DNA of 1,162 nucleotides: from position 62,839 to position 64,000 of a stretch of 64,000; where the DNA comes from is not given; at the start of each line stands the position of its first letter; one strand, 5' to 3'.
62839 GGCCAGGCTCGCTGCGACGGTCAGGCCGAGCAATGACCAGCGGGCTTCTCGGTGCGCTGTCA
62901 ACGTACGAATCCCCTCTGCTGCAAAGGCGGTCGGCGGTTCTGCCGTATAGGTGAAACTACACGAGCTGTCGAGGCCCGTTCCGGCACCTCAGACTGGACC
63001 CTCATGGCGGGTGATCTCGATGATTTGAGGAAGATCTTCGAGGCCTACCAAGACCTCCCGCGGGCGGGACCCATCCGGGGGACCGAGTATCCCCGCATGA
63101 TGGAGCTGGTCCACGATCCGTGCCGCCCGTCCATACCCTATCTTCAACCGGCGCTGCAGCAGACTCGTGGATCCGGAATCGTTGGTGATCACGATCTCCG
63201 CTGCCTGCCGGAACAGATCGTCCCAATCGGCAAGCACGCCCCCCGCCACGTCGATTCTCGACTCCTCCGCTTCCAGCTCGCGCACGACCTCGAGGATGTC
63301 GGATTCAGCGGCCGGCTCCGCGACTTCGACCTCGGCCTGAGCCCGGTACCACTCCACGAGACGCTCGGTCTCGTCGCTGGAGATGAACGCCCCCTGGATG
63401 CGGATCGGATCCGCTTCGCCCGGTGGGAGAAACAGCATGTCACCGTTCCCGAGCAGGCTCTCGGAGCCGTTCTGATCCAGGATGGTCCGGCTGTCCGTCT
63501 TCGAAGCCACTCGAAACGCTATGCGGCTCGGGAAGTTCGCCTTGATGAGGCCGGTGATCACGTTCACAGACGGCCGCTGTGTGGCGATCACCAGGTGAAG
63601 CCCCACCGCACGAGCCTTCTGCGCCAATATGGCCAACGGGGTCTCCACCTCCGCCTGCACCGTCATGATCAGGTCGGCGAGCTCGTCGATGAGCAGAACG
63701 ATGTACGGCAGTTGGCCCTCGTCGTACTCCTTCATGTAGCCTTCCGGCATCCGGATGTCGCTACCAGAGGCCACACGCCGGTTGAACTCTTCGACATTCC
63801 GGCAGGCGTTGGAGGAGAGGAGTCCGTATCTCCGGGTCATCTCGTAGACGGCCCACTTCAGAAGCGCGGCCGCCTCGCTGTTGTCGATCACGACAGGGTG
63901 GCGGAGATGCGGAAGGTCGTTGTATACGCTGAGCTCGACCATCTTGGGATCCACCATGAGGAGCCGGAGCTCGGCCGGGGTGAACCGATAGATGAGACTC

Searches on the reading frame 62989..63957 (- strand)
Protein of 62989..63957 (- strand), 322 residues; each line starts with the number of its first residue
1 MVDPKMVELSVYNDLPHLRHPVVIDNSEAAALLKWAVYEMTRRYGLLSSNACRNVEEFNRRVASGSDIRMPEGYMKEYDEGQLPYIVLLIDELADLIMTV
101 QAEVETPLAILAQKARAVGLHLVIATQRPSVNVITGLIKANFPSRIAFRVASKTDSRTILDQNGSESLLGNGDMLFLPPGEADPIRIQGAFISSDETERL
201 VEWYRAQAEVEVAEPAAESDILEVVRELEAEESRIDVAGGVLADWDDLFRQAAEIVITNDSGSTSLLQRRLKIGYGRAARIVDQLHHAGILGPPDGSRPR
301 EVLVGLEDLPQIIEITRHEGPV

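Call 81: search_protein_families(library=pfam, proteins=[window:62989-63957:-], max_evalue=0.00001)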
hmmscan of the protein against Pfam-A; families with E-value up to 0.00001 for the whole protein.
window:62989-63957:- (322 aa): 2 families
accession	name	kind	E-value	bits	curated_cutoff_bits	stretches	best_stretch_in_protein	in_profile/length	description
PF01580.24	FtsK_SpoIIIE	-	9.3e-29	100.9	24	1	1-131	76-221/221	FtsK/SpoIIIE family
PF09397.16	FtsK_gamma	-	1.3e-26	92.5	30.6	1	245-304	3-62/63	Ftsk gamma domain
